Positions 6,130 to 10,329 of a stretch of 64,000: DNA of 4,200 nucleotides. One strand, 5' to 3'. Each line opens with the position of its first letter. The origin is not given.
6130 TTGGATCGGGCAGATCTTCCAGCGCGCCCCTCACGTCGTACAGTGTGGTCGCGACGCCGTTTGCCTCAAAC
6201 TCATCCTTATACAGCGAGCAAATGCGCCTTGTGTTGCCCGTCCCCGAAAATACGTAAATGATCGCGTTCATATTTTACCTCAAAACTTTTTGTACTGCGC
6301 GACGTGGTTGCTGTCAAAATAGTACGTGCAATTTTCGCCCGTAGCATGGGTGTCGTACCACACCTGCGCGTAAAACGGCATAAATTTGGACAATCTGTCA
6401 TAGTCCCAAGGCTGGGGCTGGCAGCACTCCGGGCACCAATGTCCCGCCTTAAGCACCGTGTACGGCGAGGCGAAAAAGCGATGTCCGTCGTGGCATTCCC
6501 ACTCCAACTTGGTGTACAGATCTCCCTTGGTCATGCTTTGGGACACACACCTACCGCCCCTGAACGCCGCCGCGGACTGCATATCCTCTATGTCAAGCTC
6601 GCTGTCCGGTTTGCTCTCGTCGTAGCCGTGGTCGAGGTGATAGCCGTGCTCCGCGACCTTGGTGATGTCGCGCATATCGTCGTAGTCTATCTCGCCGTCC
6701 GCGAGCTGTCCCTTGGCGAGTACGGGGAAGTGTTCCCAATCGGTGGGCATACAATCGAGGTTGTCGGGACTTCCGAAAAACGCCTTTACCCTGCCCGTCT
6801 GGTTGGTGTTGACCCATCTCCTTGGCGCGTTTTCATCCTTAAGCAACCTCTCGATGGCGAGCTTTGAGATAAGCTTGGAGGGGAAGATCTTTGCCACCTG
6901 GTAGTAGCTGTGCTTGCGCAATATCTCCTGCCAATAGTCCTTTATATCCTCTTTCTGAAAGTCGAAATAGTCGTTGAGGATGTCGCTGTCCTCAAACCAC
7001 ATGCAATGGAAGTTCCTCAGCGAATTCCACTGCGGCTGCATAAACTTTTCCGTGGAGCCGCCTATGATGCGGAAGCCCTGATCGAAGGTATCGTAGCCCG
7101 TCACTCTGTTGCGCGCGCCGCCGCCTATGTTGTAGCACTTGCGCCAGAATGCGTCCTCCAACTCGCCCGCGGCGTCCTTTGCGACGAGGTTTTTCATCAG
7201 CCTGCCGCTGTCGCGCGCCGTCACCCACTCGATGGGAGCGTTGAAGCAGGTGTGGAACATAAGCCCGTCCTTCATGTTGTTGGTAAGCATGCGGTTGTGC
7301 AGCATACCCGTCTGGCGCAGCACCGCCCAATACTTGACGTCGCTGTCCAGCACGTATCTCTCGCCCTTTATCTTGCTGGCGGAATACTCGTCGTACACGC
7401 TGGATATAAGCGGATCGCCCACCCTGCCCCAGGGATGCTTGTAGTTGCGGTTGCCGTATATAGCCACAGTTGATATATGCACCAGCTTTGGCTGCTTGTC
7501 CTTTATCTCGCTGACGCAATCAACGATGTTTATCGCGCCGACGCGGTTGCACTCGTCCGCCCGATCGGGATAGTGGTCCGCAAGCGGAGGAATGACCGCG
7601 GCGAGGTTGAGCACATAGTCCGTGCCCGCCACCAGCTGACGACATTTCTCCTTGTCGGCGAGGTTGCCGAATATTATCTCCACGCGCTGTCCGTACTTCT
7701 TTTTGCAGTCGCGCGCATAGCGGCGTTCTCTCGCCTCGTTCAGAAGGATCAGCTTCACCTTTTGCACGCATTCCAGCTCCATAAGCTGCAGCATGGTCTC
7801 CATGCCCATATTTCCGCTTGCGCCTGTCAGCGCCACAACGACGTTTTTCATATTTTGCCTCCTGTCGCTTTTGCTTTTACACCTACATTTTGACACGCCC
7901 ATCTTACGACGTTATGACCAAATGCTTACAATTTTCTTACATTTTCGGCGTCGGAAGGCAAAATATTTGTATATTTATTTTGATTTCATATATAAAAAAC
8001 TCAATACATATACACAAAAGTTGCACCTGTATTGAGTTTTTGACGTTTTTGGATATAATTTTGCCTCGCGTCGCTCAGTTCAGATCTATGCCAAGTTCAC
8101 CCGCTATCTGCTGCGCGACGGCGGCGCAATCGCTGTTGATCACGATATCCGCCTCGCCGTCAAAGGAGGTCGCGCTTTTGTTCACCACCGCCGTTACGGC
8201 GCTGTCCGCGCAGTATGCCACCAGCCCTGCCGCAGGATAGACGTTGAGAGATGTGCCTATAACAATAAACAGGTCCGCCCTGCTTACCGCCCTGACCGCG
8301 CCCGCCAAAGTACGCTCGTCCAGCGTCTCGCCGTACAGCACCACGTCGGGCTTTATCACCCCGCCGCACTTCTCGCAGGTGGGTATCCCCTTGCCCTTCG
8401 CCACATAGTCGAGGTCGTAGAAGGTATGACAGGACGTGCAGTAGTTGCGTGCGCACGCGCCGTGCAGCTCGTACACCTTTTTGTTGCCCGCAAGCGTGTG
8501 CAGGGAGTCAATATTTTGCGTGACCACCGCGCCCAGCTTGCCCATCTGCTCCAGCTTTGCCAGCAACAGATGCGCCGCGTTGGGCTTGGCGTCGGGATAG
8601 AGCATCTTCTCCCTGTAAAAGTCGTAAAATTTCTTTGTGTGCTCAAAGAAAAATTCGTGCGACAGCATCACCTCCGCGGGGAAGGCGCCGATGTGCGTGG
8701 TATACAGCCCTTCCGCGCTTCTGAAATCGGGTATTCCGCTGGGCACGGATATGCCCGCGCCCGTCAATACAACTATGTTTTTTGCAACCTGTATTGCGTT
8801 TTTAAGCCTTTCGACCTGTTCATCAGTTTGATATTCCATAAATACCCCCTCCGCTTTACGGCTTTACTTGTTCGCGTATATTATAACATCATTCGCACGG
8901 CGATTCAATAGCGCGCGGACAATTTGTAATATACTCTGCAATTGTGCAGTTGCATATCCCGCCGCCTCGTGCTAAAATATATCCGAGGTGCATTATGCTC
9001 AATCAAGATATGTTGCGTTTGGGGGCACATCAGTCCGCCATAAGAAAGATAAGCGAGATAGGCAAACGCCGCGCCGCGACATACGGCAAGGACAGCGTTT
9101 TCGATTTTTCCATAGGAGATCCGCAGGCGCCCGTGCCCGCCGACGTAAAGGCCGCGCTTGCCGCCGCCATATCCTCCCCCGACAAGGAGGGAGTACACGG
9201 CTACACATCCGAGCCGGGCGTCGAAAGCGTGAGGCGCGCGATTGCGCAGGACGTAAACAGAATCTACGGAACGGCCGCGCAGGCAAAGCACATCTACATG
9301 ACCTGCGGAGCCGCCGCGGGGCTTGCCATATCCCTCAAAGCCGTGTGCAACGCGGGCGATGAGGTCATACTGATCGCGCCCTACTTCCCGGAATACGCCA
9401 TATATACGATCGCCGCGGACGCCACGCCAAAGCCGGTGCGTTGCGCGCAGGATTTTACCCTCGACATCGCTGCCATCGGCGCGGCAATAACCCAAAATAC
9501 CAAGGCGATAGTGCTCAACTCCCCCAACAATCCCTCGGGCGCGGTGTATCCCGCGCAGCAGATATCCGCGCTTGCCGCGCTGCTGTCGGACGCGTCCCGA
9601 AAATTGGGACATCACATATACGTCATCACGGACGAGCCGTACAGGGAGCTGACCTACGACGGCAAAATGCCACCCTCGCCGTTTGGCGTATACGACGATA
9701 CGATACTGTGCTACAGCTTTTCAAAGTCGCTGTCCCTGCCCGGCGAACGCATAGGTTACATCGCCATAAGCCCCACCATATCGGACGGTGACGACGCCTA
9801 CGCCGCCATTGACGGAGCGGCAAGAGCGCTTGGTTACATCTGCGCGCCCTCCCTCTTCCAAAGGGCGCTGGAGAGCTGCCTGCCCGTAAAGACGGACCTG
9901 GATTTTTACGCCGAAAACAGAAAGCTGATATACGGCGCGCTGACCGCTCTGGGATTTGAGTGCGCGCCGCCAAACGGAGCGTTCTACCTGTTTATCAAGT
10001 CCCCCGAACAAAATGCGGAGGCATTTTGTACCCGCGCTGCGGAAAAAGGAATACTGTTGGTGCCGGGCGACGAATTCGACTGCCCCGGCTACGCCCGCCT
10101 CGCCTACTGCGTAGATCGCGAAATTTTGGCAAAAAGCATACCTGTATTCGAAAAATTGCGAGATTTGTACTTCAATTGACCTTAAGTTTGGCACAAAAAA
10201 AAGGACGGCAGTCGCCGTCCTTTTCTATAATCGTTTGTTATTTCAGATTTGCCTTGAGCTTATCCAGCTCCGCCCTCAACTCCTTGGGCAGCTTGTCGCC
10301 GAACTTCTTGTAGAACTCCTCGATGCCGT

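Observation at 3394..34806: Highly over-represented ~30-nt interspersed motif (core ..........) with an uptake-sequence-like architecture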

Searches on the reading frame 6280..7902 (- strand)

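Call 13: search_protein_families(library=pfam, proteins=[window:6280-7902:-])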
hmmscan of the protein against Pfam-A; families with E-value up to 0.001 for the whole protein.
window:6280-7902:- (540 aa): 7 families
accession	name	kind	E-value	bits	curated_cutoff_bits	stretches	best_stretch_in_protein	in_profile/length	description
PF01370.27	Epimerase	-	1.9e-11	44.3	20.9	1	24-191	2-160/240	NAD dependent epimerase/dehydratase family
PF01073.25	3Beta_HSD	-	1.5e-09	37.7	22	1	25-188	2-161/280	3-beta hydroxysteroid dehydrogenase/isomerase family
PF16363.11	GDP_Man_Dehyd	-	1.2e-08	35.2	27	1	26-153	3-137/332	GDP-mannose 4,6 dehydratase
PF02719.21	Polysacc_synt_2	-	3.6e-07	30.1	20.2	1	23-145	1-128/293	Polysaccharide biosynthesis protein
PF13460.12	NAD_binding_10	-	1.4e-05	25.5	27.2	1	27-194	1-141/184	NAD(P)H-binding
PF07993.18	NAD_binding_4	-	1.9e-05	24.4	20.1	1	25-185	1-189/258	Male sterility protein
PF04321.23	RmlD_sub_bind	-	0.00043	19.9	27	1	25-201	5-152/287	RmlD substrate binding domain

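Call 79: search_protein_families(library=ncbifam, proteins=[window:6280-7902:-], max_evalue=0.01)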
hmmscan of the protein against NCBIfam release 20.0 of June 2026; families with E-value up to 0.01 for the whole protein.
window:6280-7902:- (540 aa): 9 families
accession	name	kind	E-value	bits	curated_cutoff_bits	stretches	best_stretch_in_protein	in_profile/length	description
TIGR04180.1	EDH_00030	hypoth_equivalog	2.8e-11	43.1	475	1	24-180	2-152/297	NAD-dependent 4,6-dehydratase LegB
NF043036.1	ErythonDh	equivalog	1.3e-07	31.1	325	1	23-151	3-131/321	D-erythronate dehydrogenase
TIGR03466.1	HpnA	hypoth_equivalog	5.6e-07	28.8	367.65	1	23-186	3-154/327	hopanoid-associated sugar epimerase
TIGR03589.1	PseB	equivalog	8.8e-06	24.9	407.75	1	20-145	4-125/324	UDP-N-acetylglucosamine 4,6-dehydratase (inverting)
NF050030.1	thlkprotThyD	equivalog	3e-05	23.3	400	1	23-155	3-133/305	thylakoid membrane protein ThyD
TIGR01181.1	dTDP_gluc_dehyt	equivalog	0.00023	20.4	365.1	1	25-184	4-162/321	dTDP-glucose 4,6-dehydratase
NF005539.0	PRK07201.1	equivalog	0.00034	19.5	549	1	25-152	5-131/657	SDR family oxidoreductase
NF004825.0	PRK06181.1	equivalog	0.0013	18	215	1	16-92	2-75/268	SDR family oxidoreductase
NF006565.0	PRK09072.1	equivalog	0.0044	16.6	238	1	18-102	3-82/265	SDR family oxidoreductase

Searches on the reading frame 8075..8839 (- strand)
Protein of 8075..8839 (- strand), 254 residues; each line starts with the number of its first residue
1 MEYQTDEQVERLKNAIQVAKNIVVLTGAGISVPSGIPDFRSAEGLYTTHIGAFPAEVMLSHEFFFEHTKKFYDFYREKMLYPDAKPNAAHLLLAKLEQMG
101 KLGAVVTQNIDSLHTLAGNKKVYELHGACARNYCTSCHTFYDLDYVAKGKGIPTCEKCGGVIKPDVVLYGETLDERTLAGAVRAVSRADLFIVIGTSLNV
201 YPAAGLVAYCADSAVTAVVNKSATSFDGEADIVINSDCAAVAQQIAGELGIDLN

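Call 13: search_protein_families(library=pfam, proteins=[window:8075-8839:-])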
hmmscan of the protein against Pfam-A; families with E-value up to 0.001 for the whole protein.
window:8075-8839:- (254 aa): 2 families
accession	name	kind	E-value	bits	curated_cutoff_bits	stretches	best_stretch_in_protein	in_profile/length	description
PF02146.23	SIR2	-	7.9e-53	179.5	24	1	27-202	1-180/180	Sir2 family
PF00205.28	TPP_enzyme_M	-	0.0006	20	30.4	0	172-244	62-136/137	Thiamine pyrophosphate enzyme, central domain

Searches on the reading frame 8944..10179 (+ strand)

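Call 13: search_protein_families(library=pfam, proteins=[window:8944-10179:+])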
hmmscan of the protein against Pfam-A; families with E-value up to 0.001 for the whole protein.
window:8944-10179:+ (411 aa): 4 families
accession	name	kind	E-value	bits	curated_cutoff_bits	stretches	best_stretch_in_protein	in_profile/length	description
PF00155.27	Aminotran_1_2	-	4.3e-50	171.4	19.7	1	52-393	3-352/361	Aminotransferase class I and II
PF01041.23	DegT_DnrJ_EryC1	-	5e-06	26.4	19.8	1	113-191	38-118/360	DegT/DnrJ/EryC1/StrS aminotransferase family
PF01053.26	Cys_Met_Meta_PP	-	0.00013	21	27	1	102-211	59-163/381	Cys/Met metabolism PLP-dependent enzyme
PF01212.27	Beta_elim_lyase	-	0.00022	21.1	27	1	98-214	35-158/288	Beta-eliminating lyase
